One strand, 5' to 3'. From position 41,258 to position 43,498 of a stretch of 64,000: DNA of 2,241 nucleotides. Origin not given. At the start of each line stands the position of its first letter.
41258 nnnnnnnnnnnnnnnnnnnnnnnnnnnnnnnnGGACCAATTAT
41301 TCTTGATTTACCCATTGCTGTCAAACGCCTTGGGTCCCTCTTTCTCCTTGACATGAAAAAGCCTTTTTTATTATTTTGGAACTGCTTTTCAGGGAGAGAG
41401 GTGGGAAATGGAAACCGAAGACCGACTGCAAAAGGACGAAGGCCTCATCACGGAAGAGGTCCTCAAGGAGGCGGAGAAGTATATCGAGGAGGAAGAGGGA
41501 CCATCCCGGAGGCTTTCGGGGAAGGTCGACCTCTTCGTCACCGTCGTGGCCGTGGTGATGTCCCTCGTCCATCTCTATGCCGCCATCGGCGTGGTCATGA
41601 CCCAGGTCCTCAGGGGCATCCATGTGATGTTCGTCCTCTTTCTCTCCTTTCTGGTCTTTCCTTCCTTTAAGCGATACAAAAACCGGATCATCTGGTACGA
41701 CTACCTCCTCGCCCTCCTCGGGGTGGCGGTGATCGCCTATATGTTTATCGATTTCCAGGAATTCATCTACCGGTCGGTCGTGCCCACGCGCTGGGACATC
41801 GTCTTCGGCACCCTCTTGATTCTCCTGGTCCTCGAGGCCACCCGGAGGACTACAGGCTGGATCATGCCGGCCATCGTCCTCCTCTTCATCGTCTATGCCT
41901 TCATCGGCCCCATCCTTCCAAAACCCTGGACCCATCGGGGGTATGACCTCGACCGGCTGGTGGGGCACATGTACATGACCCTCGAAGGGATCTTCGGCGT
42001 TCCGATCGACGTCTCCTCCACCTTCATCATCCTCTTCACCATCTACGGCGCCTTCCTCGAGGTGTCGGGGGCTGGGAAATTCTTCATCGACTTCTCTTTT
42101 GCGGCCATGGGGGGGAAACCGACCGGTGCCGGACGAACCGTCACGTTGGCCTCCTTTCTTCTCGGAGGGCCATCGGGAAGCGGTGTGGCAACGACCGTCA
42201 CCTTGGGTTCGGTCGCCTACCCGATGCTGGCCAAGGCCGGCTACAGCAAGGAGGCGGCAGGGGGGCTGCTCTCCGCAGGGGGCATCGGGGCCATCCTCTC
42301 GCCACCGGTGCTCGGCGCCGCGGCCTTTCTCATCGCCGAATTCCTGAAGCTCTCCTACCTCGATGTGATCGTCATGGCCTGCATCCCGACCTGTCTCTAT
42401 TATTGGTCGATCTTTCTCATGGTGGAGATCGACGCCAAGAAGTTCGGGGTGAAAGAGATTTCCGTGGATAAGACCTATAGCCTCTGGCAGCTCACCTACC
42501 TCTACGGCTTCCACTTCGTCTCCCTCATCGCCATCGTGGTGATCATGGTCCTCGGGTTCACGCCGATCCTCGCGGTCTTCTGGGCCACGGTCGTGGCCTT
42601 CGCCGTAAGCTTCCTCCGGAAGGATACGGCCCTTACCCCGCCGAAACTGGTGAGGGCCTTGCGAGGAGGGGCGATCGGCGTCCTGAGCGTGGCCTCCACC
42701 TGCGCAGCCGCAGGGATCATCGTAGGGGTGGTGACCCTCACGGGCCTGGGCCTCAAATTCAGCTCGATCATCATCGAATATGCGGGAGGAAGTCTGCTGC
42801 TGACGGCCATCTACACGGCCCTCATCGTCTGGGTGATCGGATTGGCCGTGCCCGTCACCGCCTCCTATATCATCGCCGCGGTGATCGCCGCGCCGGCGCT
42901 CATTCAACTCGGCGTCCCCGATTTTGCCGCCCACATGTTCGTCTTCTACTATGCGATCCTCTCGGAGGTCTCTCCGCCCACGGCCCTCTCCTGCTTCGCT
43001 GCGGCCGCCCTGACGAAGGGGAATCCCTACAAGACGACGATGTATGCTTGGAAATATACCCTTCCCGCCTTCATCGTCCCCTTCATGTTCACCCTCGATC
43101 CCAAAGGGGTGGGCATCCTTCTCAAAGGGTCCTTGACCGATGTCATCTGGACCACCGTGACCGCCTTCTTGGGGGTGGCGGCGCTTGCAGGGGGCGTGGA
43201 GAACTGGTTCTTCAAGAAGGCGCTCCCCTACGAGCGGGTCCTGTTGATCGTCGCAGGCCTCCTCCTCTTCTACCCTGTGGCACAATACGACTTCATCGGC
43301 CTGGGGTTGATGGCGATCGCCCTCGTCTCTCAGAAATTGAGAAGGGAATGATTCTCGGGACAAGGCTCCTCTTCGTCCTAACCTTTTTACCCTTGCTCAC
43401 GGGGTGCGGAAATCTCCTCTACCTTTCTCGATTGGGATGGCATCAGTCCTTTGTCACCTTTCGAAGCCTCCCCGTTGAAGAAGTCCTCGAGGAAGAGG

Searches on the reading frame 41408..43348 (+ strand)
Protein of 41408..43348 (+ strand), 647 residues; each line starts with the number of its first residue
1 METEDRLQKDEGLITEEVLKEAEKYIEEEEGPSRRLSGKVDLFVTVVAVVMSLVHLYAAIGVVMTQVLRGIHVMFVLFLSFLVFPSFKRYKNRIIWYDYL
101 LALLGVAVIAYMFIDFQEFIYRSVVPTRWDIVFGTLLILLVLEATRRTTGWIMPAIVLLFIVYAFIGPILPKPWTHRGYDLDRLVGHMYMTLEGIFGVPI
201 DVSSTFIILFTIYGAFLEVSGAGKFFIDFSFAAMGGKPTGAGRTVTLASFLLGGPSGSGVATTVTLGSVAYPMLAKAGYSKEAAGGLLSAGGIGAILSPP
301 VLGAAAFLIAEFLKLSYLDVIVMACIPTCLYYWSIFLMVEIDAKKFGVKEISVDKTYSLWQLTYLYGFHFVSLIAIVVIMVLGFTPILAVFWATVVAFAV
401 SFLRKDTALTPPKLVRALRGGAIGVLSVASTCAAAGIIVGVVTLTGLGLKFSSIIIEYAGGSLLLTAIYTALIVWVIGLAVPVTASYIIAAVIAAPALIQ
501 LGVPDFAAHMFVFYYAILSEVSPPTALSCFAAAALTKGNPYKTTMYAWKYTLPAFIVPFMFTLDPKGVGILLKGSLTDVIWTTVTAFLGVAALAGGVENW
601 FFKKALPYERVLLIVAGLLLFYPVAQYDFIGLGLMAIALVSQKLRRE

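Call 68: search_protein_families(library=pfam, proteins=[window:41408-43348:+], max_evalue=0.001)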
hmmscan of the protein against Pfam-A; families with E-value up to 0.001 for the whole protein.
window:41408-43348:+ (647 aa): 2 families
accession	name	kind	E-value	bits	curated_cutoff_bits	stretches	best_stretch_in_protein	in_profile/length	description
PF06808.19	DctM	-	1.1e-72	245.5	23.8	1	136-559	1-405/413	Tripartite ATP-independent periplasmic transporter, DctM component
PF11874.13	DUF3394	-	0.00026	21.1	28.2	1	580-623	2-45/181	Domain of unknown function (DUF3394)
